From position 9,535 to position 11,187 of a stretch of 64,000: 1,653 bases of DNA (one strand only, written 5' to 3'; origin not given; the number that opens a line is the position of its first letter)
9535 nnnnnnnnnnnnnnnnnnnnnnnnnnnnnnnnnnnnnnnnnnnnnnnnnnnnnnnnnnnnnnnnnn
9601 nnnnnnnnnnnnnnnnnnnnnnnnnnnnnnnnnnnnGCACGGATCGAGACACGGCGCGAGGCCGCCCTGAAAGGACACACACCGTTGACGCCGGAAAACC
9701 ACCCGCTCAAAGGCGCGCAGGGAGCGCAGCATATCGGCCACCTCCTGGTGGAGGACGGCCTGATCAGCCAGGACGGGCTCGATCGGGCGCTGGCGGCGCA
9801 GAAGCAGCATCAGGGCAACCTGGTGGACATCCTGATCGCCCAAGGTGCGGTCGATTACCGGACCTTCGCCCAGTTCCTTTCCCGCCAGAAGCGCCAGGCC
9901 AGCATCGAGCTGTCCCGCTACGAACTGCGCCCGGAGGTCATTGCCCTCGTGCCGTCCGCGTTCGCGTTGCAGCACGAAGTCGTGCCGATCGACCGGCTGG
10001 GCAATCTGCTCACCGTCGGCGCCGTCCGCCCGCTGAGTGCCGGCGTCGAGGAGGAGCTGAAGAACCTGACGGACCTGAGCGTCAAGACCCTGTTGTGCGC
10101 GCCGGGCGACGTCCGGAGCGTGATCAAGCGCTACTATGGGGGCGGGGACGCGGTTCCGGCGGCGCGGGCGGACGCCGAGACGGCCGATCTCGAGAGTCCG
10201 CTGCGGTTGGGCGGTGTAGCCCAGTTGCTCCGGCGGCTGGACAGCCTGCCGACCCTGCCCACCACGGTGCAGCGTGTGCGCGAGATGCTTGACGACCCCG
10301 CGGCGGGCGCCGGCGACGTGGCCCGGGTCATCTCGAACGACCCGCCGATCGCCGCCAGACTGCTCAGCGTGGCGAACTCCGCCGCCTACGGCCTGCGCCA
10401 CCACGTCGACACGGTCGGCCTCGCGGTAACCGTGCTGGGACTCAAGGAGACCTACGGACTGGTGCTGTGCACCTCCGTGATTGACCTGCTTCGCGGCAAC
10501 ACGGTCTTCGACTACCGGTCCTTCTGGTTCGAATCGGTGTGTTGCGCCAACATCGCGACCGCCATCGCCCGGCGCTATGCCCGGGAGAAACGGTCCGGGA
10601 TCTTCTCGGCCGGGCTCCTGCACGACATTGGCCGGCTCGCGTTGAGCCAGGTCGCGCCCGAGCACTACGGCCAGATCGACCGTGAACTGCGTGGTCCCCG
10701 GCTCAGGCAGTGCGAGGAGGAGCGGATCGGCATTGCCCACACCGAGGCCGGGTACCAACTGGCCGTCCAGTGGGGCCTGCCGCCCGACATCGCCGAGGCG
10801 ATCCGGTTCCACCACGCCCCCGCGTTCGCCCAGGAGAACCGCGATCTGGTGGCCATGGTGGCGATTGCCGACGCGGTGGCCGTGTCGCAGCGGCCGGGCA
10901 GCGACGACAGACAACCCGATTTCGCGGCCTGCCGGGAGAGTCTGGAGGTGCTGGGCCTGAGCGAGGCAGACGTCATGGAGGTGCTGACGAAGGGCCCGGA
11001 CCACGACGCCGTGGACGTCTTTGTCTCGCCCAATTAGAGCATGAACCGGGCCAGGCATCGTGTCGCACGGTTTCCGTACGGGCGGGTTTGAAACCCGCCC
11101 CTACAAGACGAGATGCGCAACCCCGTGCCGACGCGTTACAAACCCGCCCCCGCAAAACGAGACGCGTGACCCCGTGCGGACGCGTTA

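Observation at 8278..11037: An MshEN (c-di-GMP-binding type) domain fused to HDOD lies immediately downstream of a sigma54 enhancer-binding response regulator.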

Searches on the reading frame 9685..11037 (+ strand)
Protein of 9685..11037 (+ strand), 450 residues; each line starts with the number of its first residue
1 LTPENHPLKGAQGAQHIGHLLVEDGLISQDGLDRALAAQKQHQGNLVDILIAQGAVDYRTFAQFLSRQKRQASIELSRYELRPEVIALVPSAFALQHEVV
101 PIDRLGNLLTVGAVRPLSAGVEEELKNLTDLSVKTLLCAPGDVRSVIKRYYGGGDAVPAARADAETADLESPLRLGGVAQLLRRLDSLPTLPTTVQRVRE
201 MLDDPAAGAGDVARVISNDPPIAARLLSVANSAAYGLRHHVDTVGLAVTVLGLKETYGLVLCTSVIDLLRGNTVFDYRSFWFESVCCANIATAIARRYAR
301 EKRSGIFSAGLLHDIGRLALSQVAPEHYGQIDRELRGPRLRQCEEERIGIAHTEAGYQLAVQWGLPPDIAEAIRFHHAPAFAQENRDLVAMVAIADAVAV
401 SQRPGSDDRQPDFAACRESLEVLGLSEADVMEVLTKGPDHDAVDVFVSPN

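Call 3: search_protein_families(library=pfam, proteins=[window:9685-11037:+], max_evalue=0.1)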
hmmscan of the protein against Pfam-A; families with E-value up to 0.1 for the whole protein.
window:9685-11037:+ (450 aa): 3 families
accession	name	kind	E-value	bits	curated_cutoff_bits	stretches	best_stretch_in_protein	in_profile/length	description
PF08668.18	HDOD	-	5.6e-56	189.6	22.9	1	188-379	1-196/196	HDOD domain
PF05157.20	MshEN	-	1.3e-14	54.4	23.1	1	74-155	6-88/90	MshEN domain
PF01966.28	HD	-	1.3e-09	38.7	22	1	287-399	8-114/116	HD domain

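Call 4: search_protein_families(library=ncbifam, proteins=[window:9685-11037:+], max_evalue=0.1)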
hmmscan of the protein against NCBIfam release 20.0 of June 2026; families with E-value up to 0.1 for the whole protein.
window:9685-11037:+ (450 aa): 12 families
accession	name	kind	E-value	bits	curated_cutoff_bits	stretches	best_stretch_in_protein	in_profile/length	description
NF008411.1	PRK11234.1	equivalog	3.5e-15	55.5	1170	1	11-157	478-623/723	cyclic di-3',5'-guanylate-activated glycosyltransferase NfrB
NF053729.1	c-di-GMP_motif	domain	6.6e-14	51.5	38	1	17-68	2-53/53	cyclic di-GMP-binding domain-containing protein, MshE-related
TIGR02538.1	type_IV_pilB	equivalog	1.1e-13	50.7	675.65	1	17-162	2-147/564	type IV-A pilus assembly ATPase PilB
NF012033.0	PRK15489.1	equivalog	6.8e-09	34.4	537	1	13-143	489-619/703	glycosyl transferase family protein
TIGR00277.1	HDIG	domain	8.8e-08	31.9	27.6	1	285-378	10-83/84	HDIG domain-containing metalloprotein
NF009344.0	PRK12705.1-1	equivalog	6.6e-05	21.7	831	1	348-407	430-486/572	hypothetical protein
TIGR03319.1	RNase_Y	equivalog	0.00016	20.3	454.35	1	349-406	373-427/514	ribonuclease Y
NF053534.1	T4PilAsmATPsTfpB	equivalog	0.0017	16.8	850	1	46-170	53-183/584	type IV pilus assembly ATPase TfpB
TIGR02578.2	cas_TM1811_Csm1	equivalog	0.0021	16.8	170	1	306-406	4-84/753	type III-A CRISPR-associated protein Cas10/Csm1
TIGR03029.1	EpsG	equivalog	0.0091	15.2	313.8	1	16-87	4-75/274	chain length determinant protein tyrosine kinase EpsG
NF045660.1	DiMthArgaseDdahStm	equivalog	0.038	13.7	340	1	392-432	66-106/249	dimethylargininase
TIGR03276.1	Phn-HD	hypoth_equivalog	0.061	12.9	214.6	0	303-328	43-68/179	phosphonate degradation HD-domain oxygenase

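Call 6: search_solved_structures(query=window:9685-11037:+, max_evalue=0.01, show_alignments=4)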
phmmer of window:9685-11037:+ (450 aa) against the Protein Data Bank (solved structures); distinct sequences matched with E-value up to 0.01: 17.
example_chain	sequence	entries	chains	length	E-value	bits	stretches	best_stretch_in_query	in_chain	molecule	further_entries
3hc1_A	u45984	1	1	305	5.8e-28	101.2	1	168-411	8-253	uncharacterized HDOD domain protein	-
3m1t_A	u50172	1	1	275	2.4e-25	92.6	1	179-415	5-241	Putative phosphohydrolase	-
3ljx_A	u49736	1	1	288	4.3e-23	85.2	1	185-437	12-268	MmoQ Response regulator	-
3p3q_A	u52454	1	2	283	8.1e-23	84.3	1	185-436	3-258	MmoQ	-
3mem_A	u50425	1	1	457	7.3e-21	77.8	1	179-382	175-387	Putative signal transduction protein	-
9qzk_A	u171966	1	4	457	2.9e-20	75.9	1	177-423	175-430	HDOD domain-containing protein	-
6olj_C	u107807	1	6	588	1.1e-16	64.1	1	13-170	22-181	Type IV pilus biogenesis ATPase PilB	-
5tsg_B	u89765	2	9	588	1.1e-16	64.1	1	13-170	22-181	Type IV pilus biogenesis ATPase PilB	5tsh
3jc8_Ba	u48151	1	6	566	1.4e-16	63.7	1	16-153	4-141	Type IV-A pilus assembly ATPase PilB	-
6f8l_G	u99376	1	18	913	4.5e-16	62.1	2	13-137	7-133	Type IV pilus assembly protein PilF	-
5zfr_A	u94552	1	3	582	9.5e-16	61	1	8-170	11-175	Type IV pilus biogenesis ATPase PilB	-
1vqr_A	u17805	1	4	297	1e-12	51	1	181-399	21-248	hypothetical protein Cj0248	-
3i7a_A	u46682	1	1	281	5.8e-11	45.2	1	184-327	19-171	Putative metal-dependent phosphohydrolase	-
9g1w_A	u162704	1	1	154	2.2e-10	43.3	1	13-135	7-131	Type IV pilus assembly ATPase PilB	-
5htl_A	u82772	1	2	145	4.1e-10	42.4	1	15-139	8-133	MSHA biogenesis protein MshE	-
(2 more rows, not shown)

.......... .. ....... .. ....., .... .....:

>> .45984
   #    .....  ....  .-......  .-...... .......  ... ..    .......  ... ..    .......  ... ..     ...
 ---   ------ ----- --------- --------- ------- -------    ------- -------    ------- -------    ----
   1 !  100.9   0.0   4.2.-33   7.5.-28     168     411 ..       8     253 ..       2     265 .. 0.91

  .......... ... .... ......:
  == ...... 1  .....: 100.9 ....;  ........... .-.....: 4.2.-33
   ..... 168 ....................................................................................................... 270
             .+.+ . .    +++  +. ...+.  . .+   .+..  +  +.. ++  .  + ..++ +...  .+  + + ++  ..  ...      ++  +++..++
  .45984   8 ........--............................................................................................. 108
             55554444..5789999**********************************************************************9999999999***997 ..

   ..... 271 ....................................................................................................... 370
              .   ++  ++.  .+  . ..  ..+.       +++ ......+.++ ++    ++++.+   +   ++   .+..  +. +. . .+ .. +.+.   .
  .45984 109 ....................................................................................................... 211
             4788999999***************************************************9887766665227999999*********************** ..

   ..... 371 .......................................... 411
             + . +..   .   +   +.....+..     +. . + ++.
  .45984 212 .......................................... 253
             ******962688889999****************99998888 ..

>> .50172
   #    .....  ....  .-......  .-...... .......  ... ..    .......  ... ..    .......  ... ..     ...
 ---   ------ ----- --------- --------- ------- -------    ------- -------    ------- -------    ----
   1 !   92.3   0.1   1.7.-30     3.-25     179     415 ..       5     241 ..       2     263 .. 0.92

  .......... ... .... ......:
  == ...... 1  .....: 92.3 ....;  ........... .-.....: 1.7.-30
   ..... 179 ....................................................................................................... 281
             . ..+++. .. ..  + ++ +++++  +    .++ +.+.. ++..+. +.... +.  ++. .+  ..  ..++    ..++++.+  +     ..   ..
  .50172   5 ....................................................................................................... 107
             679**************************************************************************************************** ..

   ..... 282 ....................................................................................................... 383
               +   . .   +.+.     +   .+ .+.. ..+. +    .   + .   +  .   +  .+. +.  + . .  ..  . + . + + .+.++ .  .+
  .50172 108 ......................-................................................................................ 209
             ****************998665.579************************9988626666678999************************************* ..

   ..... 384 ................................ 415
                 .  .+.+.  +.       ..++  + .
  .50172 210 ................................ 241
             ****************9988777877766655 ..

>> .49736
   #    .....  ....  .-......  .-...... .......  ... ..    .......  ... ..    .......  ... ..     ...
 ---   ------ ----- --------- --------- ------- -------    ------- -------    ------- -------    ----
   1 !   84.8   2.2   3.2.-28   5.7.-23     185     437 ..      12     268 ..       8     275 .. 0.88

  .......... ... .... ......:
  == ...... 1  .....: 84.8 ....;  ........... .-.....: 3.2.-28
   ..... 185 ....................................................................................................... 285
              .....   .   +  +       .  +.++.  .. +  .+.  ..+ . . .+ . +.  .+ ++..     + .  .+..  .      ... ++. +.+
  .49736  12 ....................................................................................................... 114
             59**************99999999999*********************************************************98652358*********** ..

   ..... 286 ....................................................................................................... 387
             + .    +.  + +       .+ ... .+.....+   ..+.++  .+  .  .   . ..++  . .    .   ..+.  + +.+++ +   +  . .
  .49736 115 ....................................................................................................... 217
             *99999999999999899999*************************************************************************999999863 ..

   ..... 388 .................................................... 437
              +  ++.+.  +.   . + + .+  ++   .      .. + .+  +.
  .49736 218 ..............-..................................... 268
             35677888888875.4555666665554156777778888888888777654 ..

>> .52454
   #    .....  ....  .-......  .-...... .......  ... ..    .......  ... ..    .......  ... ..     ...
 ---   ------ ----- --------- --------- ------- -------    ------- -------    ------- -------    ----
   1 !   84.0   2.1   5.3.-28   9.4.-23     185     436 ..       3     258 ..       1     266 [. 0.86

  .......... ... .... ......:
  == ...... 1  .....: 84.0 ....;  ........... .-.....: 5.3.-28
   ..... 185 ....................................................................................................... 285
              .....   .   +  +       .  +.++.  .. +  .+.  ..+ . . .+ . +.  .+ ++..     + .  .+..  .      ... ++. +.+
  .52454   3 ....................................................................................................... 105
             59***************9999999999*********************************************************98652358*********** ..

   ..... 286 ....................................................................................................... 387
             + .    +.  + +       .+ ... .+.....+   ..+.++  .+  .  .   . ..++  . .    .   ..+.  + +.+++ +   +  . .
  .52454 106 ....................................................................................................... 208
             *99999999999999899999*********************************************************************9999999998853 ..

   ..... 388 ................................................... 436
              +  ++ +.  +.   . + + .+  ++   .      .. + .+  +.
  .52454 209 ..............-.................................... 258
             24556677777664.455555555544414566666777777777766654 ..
